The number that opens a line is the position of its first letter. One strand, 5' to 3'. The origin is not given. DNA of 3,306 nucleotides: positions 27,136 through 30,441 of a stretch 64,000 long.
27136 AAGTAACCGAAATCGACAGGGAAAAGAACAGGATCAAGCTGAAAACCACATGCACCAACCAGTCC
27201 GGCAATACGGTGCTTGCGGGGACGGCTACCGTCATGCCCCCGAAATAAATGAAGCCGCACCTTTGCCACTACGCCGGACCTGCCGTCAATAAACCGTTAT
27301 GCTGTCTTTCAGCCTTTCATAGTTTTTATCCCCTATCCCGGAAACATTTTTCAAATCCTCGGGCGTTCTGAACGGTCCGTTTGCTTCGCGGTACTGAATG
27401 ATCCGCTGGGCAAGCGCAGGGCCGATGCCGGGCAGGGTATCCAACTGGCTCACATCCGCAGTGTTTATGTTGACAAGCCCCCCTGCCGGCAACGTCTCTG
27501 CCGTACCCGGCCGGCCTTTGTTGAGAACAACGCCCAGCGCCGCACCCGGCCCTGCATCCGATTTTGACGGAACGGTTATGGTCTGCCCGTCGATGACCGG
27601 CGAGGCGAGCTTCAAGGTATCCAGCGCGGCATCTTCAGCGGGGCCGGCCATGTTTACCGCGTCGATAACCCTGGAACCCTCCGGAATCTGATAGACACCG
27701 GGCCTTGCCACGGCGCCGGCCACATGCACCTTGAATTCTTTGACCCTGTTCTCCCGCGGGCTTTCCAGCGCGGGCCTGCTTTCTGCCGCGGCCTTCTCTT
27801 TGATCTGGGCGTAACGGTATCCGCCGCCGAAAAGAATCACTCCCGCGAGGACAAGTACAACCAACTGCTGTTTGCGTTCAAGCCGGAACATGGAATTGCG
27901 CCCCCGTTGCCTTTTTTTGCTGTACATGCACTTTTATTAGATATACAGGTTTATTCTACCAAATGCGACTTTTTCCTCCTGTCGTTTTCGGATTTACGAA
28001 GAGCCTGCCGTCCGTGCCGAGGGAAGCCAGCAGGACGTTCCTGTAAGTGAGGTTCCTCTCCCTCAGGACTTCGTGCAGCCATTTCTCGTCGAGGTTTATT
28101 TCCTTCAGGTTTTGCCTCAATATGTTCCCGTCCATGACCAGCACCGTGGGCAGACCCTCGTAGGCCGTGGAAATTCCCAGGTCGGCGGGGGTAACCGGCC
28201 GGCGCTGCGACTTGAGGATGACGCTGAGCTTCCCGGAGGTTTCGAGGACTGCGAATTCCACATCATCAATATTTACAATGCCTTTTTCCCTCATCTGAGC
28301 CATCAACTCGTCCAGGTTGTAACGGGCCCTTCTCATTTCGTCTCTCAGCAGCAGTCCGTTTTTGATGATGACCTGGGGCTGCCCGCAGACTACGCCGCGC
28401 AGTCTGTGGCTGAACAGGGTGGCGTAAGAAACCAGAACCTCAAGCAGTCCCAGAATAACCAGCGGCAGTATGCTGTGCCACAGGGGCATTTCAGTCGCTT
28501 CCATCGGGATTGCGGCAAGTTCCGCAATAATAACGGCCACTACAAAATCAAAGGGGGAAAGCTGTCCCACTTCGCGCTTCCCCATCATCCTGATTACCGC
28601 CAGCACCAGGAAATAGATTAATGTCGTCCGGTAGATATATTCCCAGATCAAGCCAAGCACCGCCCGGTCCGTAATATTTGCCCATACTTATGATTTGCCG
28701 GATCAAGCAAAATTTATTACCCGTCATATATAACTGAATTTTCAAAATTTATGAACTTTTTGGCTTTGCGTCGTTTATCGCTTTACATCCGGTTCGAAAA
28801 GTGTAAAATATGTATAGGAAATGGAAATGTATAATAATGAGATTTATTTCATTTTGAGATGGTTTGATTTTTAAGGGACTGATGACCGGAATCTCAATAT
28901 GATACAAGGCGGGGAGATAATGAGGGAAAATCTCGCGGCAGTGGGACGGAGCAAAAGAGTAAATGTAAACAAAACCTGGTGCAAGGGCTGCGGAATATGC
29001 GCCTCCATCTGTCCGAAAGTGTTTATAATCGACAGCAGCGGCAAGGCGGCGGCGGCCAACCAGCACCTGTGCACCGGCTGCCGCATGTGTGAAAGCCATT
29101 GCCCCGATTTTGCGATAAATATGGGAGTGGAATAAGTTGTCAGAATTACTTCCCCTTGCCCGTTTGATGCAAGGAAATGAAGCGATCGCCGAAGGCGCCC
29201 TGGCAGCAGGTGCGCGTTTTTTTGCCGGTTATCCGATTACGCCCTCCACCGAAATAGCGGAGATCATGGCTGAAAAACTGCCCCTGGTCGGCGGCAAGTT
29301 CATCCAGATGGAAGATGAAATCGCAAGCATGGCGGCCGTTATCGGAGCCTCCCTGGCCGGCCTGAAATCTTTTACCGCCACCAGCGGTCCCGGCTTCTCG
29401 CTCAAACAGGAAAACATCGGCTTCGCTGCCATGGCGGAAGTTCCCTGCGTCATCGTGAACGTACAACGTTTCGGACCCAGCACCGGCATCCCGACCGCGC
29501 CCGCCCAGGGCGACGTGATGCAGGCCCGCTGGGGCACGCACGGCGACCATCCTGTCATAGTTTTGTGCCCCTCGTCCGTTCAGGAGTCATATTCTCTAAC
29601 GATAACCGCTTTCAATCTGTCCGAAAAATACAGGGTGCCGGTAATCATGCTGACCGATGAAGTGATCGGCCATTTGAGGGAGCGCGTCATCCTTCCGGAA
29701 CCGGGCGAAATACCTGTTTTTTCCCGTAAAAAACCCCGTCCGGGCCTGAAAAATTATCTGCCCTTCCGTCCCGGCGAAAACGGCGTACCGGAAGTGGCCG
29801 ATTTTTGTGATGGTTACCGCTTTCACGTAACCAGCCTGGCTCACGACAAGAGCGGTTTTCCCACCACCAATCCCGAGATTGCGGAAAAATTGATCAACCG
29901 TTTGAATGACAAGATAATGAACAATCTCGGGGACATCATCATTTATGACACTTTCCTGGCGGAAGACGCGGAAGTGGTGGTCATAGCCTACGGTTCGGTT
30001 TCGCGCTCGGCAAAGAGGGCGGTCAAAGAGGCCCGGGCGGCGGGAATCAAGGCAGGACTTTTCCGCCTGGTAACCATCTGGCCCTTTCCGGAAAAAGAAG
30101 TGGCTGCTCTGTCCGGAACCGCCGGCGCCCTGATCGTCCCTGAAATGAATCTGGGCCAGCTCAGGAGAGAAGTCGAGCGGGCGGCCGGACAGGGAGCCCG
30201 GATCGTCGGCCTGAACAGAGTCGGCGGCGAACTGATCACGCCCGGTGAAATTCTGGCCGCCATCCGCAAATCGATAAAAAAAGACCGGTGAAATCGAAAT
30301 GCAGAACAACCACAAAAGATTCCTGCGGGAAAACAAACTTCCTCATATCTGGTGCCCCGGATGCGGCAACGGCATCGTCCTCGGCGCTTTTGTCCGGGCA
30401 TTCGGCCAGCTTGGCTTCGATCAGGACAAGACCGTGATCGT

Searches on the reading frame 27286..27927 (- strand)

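Call 83: search_protein_families(library=pfam, proteins=[window:27286-27927:-], max_evalue=0.001)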
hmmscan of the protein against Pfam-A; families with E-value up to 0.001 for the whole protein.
window:27286-27927:- (213 aa): 8 families
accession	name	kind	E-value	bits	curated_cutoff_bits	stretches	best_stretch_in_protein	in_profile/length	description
PF12836.13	HHH_3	-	2.7e-25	88.7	27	1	151-211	5-65/65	Helix-hairpin-helix motif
PF00633.29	HHH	-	3.5e-11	42.8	24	1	151-179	2-30/30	Helix-hairpin-helix motif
PF10531.15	SLBB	-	2.9e-10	40.3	27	1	66-117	1-52/55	SLBB domain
PF03934.19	T2SSK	-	4.9e-08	33.7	24.2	1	152-212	1-62/63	Type II secretion system (T2SS), protein K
PF14520.12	HHH_5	-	6.4e-07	30.2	27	0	156-178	31-53/57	Helix-hairpin-helix domain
PF06514.17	PsbU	-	2.5e-06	27.8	24.5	1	148-208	11-67/93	Photosystem II 12 kDa extrinsic protein (PsbU)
PF14716.13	HHH_8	-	7e-05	23.6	30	0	159-179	47-67/73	Helix-hairpin-helix domain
PF14579.12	HHH_6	-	0.00098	19.7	25.6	0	162-206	27-74/90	Helix-hairpin-helix motif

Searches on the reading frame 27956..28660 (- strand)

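Call 83: search_protein_families(library=pfam, proteins=[window:27956-28660:-], max_evalue=0.001)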
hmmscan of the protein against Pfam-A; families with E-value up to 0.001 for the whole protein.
window:27956-28660:- (234 aa): 2 families
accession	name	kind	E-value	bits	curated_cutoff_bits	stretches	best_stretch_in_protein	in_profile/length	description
PF04239.17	DUF421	-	1.9e-40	137.7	23.6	1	84-213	3-127/129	YetF C-terminal domain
PF20730.2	YetF_N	-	3.9e-06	27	26.5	1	13-79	9-75/76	YetF N-terminal transmembrane domain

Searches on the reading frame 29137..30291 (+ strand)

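Call 83: search_protein_families(library=pfam, proteins=[window:29137-30291:+], max_evalue=0.001)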
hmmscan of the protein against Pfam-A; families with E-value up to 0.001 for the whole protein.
window:29137-30291:+ (384 aa): 3 families
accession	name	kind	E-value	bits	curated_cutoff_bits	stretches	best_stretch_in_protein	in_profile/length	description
PF01855.24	POR_N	-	1e-69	235.3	27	1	19-248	1-224/231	Pyruvate flavodoxin/ferredoxin oxidoreductase, thiamine diP-bdg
PF17147.9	PFOR_II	-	2.1e-23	83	27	1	278-372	1-102/102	Pyruvate:ferredoxin oxidoreductase core domain II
PF02780.25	Transketolase_C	-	1.1e-06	29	25.9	1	275-336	7-68/124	Transketolase, C-terminal domain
